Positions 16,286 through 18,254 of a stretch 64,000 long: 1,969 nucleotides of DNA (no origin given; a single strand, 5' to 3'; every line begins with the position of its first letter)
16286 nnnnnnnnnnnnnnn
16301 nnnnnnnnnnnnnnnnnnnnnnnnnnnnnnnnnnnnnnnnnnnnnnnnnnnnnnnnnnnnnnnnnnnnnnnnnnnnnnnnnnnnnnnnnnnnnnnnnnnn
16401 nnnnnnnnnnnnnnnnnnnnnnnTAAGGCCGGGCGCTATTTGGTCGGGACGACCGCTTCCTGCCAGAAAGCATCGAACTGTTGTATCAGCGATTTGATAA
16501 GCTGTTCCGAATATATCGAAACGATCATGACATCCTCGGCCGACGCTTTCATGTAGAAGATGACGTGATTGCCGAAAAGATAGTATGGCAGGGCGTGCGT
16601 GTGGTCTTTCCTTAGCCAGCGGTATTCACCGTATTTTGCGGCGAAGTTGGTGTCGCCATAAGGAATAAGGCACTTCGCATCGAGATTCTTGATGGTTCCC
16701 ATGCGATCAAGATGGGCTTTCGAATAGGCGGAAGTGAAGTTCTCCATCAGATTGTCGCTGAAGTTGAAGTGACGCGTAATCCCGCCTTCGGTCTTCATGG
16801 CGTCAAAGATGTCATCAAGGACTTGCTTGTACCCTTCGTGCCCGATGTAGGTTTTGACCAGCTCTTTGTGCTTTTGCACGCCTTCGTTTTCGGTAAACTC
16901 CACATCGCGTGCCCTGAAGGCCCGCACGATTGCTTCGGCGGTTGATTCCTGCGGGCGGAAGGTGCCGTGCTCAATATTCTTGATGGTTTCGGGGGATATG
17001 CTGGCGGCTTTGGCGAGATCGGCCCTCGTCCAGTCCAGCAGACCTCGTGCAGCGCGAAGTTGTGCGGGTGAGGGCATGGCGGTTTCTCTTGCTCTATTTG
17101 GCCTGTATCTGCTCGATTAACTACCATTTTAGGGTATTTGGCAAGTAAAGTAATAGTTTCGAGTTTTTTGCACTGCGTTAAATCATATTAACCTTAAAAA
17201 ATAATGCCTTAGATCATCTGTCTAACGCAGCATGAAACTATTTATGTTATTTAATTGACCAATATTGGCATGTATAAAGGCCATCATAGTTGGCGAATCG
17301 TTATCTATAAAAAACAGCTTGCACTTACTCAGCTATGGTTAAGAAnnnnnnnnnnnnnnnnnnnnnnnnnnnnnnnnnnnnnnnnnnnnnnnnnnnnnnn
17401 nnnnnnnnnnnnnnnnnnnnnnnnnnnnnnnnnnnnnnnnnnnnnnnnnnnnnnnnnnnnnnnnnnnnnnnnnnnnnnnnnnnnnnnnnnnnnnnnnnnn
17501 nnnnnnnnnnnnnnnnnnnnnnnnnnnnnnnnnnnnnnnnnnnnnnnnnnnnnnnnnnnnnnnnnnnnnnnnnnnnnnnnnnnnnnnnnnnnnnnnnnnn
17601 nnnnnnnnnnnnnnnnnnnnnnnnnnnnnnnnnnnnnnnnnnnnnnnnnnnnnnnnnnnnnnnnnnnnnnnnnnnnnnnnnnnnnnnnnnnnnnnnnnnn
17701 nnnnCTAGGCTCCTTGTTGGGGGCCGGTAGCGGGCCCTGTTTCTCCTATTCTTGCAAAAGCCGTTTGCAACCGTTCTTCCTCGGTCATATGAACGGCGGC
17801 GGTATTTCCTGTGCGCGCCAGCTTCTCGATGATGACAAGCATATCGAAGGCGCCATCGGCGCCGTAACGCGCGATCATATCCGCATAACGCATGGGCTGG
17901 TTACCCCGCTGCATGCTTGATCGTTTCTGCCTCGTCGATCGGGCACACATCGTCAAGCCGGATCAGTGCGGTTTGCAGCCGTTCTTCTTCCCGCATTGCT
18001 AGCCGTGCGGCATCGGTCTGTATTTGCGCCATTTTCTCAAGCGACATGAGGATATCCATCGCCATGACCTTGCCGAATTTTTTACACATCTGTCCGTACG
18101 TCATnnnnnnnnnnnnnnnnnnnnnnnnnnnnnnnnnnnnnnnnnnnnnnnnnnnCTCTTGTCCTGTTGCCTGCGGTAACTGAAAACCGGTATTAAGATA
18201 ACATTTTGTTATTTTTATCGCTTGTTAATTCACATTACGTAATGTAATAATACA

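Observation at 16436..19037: Two paralogous XRE-HTH regulators sharing an unrecognised ~140-aa C-terminal domain, arranged divergently around the small-gene cassette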

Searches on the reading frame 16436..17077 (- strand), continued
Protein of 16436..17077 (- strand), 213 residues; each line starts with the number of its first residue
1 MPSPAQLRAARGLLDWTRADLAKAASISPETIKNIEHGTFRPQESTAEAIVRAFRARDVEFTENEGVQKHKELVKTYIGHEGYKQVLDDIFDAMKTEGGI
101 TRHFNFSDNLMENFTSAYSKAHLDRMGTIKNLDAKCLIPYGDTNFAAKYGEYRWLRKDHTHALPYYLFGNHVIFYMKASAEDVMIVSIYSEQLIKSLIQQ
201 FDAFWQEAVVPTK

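Call 67: fold_search(model_id=the predicted structure, library=viral)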
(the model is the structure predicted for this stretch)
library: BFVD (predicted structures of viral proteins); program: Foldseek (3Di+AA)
matches with E <= 10: 1425; with E <= 0.001: 3
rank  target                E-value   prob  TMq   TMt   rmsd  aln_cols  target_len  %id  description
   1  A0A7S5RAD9            2.6e-04  1.00  0.32  0.92   1.2        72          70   28  (no name in the UniProt tables at hand)
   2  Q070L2                3.5e-04  1.00  0.42  0.26   6.4       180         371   12  Palmitylated EEV envelope lipase [Nile crocodilepox virus (isolate Crocodylus niloticus/Zimbabwe/Ume/2001)]
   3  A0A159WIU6            3.7e-04  1.00  0.40  0.44   6.7       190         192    9  Major envelope protein (Fragment) [Orf virus]
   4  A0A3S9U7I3            1.8e-03  1.00  0.24  0.46   1.7        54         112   28  (no name in the UniProt tables at hand)
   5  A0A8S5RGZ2            1.8e-03  1.00  0.25  0.54   5.2        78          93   19  HTH cro/C1-type domain-containing protein [virus sp. ctiha2]
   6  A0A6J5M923            1.8e-03  1.00  0.28  0.45  10.9       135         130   14  HipB Predicted transcriptional regulators [uncultured Caudovirales phage]
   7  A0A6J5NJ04            1.9e-03  1.00  0.27  0.41   3.5        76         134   29  HipB Predicted transcriptional regulators [uncultured Caudovirales phage]
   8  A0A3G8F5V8            2.2e-03  1.00  0.25  0.62   0.6        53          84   32  (no name in the UniProt tables at hand)
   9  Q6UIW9                3.4e-03  1.00  0.25  0.77   1.9        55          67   24  Gp63 [Burkholderia phage Bcep1]
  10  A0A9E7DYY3            3.6e-03  1.00  0.24  0.68   1.3        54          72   30  (no name in the UniProt tables at hand)
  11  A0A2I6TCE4            3.6e-03  1.00  0.24  0.44   3.0        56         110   27  (no name in the UniProt tables at hand)
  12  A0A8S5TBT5            4.9e-03  1.00  0.25  0.24   1.9        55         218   25  Helix-turn-helix domain protein [Myoviridae sp. ct89I2]
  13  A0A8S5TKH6            4.9e-03  1.00  0.24  0.30   2.2        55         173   27  Helix-turn-helix domain protein (Fragment) [Siphoviridae sp. ctSmR6]
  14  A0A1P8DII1            4.9e-03  1.00  0.23  0.46   3.5        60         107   33  (no name in the UniProt tables at hand)
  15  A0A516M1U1            4.9e-03  1.00  0.25  0.36  11.8       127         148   19  (no name in the UniProt tables at hand)
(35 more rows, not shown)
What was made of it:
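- BFVD gives poxvirus PLD-like envelope proteins (call 67).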

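Call 70: find_encoding_contigs(protein=P0175, flank=4000, max_places=2)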
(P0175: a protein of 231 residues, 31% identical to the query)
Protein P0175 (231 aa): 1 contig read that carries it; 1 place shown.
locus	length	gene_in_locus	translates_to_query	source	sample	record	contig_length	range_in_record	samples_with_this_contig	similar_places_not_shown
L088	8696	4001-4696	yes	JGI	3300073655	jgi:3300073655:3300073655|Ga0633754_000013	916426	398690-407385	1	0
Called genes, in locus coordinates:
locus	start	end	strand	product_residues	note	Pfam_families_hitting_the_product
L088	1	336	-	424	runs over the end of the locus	PF02646:RmuC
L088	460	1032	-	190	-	PF13763:DUF4167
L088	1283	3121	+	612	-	PF00425:Chorismate_bind, PF00117:GATase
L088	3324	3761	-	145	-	-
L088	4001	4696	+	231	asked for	-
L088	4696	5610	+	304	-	-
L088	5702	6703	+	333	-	PF10017:Methyltransf_33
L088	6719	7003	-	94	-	PF00381:PTS-HPr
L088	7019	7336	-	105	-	PF00085:Thioredoxin, PF13098:Thioredoxin_2, PF13905:Thioredoxin_8 (faint)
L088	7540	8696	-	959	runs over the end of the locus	PF00580:UvrD-helicase, PF13245:AAA_19 (weak), PF13361:UvrD_C, PF13538:UvrD_C_2 (faint)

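Call 71: find_encoding_contigs(protein=P0157, flank=4000, max_places=2)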
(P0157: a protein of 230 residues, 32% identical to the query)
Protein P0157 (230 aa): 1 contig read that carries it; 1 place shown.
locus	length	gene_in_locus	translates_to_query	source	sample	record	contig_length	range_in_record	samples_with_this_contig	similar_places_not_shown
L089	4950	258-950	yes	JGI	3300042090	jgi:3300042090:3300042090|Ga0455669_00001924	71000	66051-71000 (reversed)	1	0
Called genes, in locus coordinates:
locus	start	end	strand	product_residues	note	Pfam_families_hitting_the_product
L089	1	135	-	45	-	?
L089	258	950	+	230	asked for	PF13560:HTH_31 (weak), PF01381:HTH_3 (weak)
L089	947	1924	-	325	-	PF01734:Patatin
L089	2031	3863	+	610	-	PF00664:ABC_membrane, PF00005:ABC_tran, PF02463:SMC_N (weak)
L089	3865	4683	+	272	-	PF12146:Hydrolase_4, PF00561:Abhydrolase_1 (weak), PF12697:Abhydrolase_6 (faint)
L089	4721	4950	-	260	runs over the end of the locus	-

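Call 72: find_encoding_contigs(protein=P0261, flank=4000, max_places=2)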
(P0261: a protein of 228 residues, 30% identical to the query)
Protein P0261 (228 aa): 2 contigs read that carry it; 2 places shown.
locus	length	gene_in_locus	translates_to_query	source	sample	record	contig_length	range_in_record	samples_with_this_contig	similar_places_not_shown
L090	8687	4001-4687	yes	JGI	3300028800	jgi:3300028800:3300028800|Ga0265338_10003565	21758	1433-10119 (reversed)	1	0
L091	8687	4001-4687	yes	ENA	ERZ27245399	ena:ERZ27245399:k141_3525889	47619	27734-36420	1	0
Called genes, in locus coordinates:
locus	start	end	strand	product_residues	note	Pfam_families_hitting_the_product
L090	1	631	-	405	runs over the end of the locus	PF00346:Complex1_49kDa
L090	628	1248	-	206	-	PF00329:Complex1_30kDa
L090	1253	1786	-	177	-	PF01058:Oxidored_q6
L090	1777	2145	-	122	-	PF00507:Oxidored_q4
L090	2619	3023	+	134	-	-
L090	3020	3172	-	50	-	-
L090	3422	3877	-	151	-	-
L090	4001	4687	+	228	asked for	PF13560:HTH_31 (weak), PF01381:HTH_3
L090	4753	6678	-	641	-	PF07992:Pyr_redox_2 (faint), PF13454:NAD_binding_9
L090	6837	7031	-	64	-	-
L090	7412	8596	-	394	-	PF07690:MFS_1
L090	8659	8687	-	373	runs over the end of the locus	PF04473:DUF553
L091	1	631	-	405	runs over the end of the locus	PF00346:Complex1_49kDa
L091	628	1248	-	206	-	PF00329:Complex1_30kDa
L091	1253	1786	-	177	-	PF01058:Oxidored_q6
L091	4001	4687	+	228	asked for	PF13560:HTH_31 (weak), PF01381:HTH_3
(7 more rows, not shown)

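Call 81: find_related_loci(query=A3, collection=viral_contigs, flank=5000)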
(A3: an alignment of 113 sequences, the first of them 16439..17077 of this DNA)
Query A3 (213 aa) in viral_contigs; peptide patterns used: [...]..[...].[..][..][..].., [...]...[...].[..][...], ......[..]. (x = any residue, [..] = any of these).
142 stretches matched a pattern; 55 encode a relative of the query (tblastn E <= 1e-3); 54 distinct loci.
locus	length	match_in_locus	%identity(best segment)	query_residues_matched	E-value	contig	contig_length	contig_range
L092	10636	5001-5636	30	1-211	3e-28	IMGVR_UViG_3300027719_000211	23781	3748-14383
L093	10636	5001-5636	30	1-211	3e-28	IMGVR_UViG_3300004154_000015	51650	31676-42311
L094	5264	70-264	54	3-67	4e-17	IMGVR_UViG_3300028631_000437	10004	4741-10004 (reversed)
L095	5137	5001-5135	71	1-45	2e-16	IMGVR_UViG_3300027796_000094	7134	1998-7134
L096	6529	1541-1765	43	1-71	1e-13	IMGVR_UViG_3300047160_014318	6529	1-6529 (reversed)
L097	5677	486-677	45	3-66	6e-13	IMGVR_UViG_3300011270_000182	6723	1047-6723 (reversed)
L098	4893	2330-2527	44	1-66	9e-13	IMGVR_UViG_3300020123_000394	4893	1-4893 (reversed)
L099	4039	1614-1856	41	1-81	2e-12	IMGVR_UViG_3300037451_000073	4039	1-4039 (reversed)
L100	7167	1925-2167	41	1-81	2e-12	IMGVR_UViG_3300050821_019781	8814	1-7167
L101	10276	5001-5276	38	3-93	8e-12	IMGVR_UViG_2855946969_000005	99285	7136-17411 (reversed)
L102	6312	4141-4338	39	1-66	2e-11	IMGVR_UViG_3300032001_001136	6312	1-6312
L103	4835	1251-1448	39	1-66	4e-11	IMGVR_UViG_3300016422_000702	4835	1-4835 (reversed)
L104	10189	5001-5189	49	1-63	4e-11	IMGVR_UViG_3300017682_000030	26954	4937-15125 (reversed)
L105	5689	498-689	44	3-66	7e-11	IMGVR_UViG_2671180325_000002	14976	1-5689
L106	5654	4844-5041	44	1-66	2e-10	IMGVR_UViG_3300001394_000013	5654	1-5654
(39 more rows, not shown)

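Call 89: search_dna_similar(query=window:16439-17077:-, collection=plasmids, mode=protein, max_rows=10)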
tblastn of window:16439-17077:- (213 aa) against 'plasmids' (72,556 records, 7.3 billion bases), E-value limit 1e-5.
Records with a match: 21; places in all: 21; records where one place covers at least 80% of the query: 0.
Best place of each record, by identity: <60% 21.
By first word of the organism name: Azospirillum 7; Rhizobium 4; Agrobacterium 3; Roseomonas 2; Stutzerimonas 2; Indioceanicola 1; Microvirga 1; Methylobacterium 1.
By predicted mobility (MOB-suite, as given by PLSDB): non-mobilizable 17; conjugative 4.
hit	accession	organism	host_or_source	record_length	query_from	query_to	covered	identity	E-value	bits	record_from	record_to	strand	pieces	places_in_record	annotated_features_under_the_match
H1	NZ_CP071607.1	Rhizobium binae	lentil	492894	1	76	36%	39.5%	2e-6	55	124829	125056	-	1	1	helix-turn-helix transcriptional regulator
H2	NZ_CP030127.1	Indioceanicola profundi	sediment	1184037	1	85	40%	35.3%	7e-7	56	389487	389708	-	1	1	none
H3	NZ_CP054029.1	Rhizobium hidalgonense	Pisum sativum l. (pea),Pure culture,Pea ...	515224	3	75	34%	39.7%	2e-6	55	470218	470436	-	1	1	helix-turn-helix transcriptional regulator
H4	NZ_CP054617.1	Azospirillum oryzae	cell culture,soil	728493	1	68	32%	42.5%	3e-7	57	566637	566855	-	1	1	none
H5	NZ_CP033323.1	Azospirillum brasilense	rhizosphere soil of Cynodon ...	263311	1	63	30%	45.3%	3e-7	57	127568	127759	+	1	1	helix-turn-helix transcriptional regulator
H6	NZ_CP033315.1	Azospirillum brasilense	rhizosphere soil of Digitaria ...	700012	1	63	30%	45.3%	3e-7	57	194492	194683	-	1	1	helix-turn-helix transcriptional regulator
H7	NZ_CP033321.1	Azospirillum brasilense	rhizosphere soil of Cynodon ...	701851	1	63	30%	45.3%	3e-7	57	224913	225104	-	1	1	helix-turn-helix transcriptional regulator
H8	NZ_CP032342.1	Azospirillum brasilense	soil sample,Agricultural field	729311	1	63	30%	45.3%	3e-7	57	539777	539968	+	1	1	helix-turn-helix transcriptional regulator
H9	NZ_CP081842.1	Agrobacterium vitis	Vitis,Cell culture,South Africa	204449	6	70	31%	43.1%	2e-8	61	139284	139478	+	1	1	helix-turn-helix transcriptional regulator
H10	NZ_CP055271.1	Agrobacterium vitis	Vitis vinifera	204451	6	70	31%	43.1%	2e-8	61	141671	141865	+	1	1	helix-turn-helix transcriptional regulator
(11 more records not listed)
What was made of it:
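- Tried and rejected: Plasmid-borne family: tblastn against PLSDB finds HTH-only matches (call 89).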

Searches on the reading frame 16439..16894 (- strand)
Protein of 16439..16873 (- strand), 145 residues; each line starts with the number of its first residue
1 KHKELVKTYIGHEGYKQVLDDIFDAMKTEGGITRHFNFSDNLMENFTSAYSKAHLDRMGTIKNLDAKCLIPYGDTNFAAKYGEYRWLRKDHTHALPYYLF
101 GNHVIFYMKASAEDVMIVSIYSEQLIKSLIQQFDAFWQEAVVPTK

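Call 9: find_homologous_proteins(query=window:16439-16873:-, max_evalue=0.001)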
Query seq(145 aa) (145 aa): 1 proteins with E <= 0.001 among 5 candidates.
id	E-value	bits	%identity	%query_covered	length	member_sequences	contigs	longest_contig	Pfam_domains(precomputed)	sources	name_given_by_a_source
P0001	9.9e-94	329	100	100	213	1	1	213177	PF12844.14,PF01381.29,PF13560.13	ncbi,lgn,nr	ncbi:MAG: helix-turn-helix domain-containing protein [Alphaproteobacteria bacterium]|nr:helix-turn-h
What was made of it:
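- Tried and rejected: The word-indexed search with the C-domain alone found only the protein itself (call 9).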

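Call 21: search_protein_representatives(alignment_id=A1)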
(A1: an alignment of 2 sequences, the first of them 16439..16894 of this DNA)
Query: 2 sequences, 159 profile positions. Proteins with E-value up to 0.001 (for the whole library): 743; up to 1e-10: 310; up to 1e-30: 8. The best 150 are listed.
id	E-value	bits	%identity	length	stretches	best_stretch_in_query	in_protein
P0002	1.9e-37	144.6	-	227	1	1-151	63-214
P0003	3.0e-34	134.1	-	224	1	1-157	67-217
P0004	9.1e-32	126.1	-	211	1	1-155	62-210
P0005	1.1e-31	125.8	-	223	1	2-156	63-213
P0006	1.4e-31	125.5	-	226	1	1-158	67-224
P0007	1.9e-31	125.0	-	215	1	2-151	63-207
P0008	2.3e-31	124.8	-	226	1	1-156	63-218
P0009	3.1e-31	124.4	-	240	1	2-151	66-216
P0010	2.2e-30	121.6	-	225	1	1-156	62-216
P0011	2.3e-30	121.6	-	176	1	1-150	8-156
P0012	1.5e-29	118.9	-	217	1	1-152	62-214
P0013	4.4e-29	117.4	-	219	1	4-157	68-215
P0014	6.7e-29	116.8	-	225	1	4-151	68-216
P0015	9.2e-29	116.3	-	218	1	1-156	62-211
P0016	2.7e-28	114.8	-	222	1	2-156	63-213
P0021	6.6e-26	107.1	-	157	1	15-152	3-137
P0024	4.9e-25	104.2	-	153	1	13-156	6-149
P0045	8.7e-22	93.7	-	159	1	2-156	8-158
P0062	5.6e-20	87.8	-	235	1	5-150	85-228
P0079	7.6e-19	84.1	-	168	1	4-153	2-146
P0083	1.3e-18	83.4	-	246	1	3-156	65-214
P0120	1.1e-16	77.1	-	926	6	77-157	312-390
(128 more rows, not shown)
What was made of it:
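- Almost all are 205-245 aa with the domain at ~62-215 (call 21).
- Tried and rejected: The exhaustive profile search was needed (call 21).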

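Call 74: search_protein_families(library=pfam, proteins=[P0120, P0011, P0021, P0024, P0045, P0079, P0062, P0083], max_evalue=0.1)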
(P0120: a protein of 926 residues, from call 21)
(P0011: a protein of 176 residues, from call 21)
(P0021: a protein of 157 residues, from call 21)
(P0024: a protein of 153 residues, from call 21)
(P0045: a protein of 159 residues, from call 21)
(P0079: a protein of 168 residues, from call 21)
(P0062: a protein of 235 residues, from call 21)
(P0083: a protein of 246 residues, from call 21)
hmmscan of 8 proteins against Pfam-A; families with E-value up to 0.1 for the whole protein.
P0120 (926 aa): 4 families
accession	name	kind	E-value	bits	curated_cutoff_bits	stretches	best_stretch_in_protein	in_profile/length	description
PF01978.25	TrmB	-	4.8e-14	52.4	25.6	1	6-73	1-67/68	Sugar-specific transcriptional regulator TrmB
PF09894.15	MJ0548_N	-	1.7e-05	25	26.8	0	53-135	114-192/196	Connectase MJ0548-like, N-terminal domain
PF24217.1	DUF7436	-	0.0032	17.8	34.2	0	360-383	126-149/153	Family of unknown function (DUF7436)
PF18469.7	PH_18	-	0.028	14.9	26.6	0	340-376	73-109/140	Pleckstrin homology domain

P0011 (176 aa): 0 families

P0021 (157 aa): 0 families

P0024 (153 aa): 0 families

P0045 (159 aa): 0 families

P0079 (168 aa): 0 families

P0062 (235 aa): 5 families
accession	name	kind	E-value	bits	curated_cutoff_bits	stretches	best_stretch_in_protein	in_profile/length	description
PF01381.28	HTH_3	-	5.7e-10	39.5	23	1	30-70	4-44/55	Helix-turn-helix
PF12844.13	HTH_19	-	1.6e-05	25.1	30.2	1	26-80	3-54/64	Helix-turn-helix domain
PF13560.12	HTH_31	-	4.2e-05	24.2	27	1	28-70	7-50/64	Helix-turn-helix domain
PF13443.12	HTH_26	-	0.0037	17.9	22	1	35-73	10-49/63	Cro/C1-type HTH DNA-binding domain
PF13412.12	HTH_24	-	0.041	13.9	21.9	0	35-55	17-37/48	Winged helix-turn-helix DNA-binding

P0083 (246 aa): 5 families
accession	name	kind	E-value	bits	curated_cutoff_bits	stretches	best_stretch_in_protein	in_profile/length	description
PF01381.28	HTH_3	-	1.6e-11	44.5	23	1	8-58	1-51/55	Helix-turn-helix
PF13560.12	HTH_31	-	0.00017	22.3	27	1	7-56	5-55/64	Helix-turn-helix domain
PF12844.13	HTH_19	-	0.00017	21.9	30.2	1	8-59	4-55/64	Helix-turn-helix domain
PF13443.12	HTH_26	-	0.0026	18.4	22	1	11-58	5-53/63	Cro/C1-type HTH DNA-binding domain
PF13413.12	HTH_25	-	0.0084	16.4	24.6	1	8-37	2-31/62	Helix-turn-helix domain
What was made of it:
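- On TrmB family: Only the atypical 926-aa relative P0120 has it (call 74).
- Sequence link to TrmB: P0120 has the TrmB wHTH PF01978 (E=4.8e-14, call 74).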

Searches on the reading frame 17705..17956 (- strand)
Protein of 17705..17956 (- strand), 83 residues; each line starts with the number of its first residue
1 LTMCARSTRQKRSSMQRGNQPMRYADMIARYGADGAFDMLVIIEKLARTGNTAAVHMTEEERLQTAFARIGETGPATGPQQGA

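Call 4: search_protein_families(library=pfam, proteins=[window:17705-17956:-], max_evalue=1)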
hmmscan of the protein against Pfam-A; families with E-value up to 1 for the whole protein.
window:17705-17956:- (83 aa): 0 families

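Call 6: search_protein_families(library=ncbifam, proteins=[window:17705-17956:-], max_evalue=1)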
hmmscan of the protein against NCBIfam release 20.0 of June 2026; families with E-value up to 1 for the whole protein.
window:17705-17956:- (83 aa): 1 family
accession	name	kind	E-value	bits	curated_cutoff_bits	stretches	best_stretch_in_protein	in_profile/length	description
NF005886.0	PRK07849.1-1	equivalog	0.038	13.3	253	1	14-51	19-56/291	aminodeoxychorismate lyase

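Call 7: search_protein_families(library=padloc, proteins=[window:17705-17956:-], max_evalue=1)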
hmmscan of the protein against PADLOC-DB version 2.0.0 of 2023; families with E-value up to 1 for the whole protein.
window:17705-17956:- (83 aa): 0 families

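Call 8: search_protein_families(library=phrogs, proteins=[window:17705-17956:-], max_evalue=1)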
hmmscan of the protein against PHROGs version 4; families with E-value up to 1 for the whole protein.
window:17705-17956:- (83 aa): 1 family
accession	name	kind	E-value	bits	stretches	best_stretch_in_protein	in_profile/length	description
phrog_22454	-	unknown function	0.24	12.4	1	12-57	22-66/79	-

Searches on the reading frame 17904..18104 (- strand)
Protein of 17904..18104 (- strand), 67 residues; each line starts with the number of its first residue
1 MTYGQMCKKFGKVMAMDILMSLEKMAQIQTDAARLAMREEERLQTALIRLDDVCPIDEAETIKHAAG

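Call 80: find_related_loci(query=A8, collection=metagenome_contigs, flank=4000)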
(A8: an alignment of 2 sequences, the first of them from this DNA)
Query A8 (67 aa) in metagenome_contigs; peptide patterns used: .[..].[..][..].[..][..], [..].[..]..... (x = any residue, [..] = any of these).
520 stretches matched a pattern, but none encodes a relative of the query by tblastn (E <= 1e-3).
